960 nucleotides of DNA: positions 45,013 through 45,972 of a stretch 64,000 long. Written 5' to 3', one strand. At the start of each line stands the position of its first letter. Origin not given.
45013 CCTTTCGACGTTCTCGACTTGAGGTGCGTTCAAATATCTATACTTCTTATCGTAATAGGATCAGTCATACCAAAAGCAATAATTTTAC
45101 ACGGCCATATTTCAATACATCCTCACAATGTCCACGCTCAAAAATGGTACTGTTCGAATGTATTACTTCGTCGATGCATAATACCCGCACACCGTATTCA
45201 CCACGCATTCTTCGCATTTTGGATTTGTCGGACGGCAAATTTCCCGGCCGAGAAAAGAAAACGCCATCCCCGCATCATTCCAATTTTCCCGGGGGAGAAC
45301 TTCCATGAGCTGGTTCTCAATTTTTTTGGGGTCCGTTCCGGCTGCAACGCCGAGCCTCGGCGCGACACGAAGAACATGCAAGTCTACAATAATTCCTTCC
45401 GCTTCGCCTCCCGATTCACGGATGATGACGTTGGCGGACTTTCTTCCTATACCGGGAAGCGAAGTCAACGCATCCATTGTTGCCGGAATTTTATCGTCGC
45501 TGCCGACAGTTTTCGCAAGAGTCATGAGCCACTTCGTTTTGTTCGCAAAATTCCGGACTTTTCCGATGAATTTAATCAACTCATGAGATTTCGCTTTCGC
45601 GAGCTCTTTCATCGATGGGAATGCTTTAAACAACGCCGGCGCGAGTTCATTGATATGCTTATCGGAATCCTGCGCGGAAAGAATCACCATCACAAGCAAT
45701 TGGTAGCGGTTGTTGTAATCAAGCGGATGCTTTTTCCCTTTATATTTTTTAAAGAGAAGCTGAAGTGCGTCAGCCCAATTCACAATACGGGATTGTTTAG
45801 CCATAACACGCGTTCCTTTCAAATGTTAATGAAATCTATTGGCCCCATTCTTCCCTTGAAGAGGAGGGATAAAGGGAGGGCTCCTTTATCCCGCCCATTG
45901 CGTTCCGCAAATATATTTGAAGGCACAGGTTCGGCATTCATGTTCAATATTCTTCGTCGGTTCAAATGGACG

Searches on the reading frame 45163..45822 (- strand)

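Call 53: search_protein_families(library=pfam, proteins=[window:45163-45822:-], max_evalue=0.01)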
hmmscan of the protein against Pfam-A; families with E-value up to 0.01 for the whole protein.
window:45163-45822:- (219 aa): 6 families
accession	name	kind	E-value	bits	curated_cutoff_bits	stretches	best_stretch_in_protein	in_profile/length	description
PF00730.31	HhH-GPD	-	6.4e-15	55.9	26.2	1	44-177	1-107/108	HhH-GPD superfamily base excision DNA repair protein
PF00633.29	HHH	-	1.5e-07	31.3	24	1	110-134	4-28/30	Helix-hairpin-helix motif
PF21176.3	RecR_HhH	-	0.00064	19.9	27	1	116-130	5-19/45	RecR, helix-hairpin-helix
PF12826.13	HHH_2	-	0.001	19.6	27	0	59-84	14-39/64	Helix-hairpin-helix motif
PF10576.14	EndIII_4Fe-2S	-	0.0022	18.7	20.5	1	196-212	1-17/17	Iron-sulfur binding domain of endonuclease III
PF14520.12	HHH_5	-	0.0052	17.7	27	0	117-136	35-54/57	Helix-hairpin-helix domain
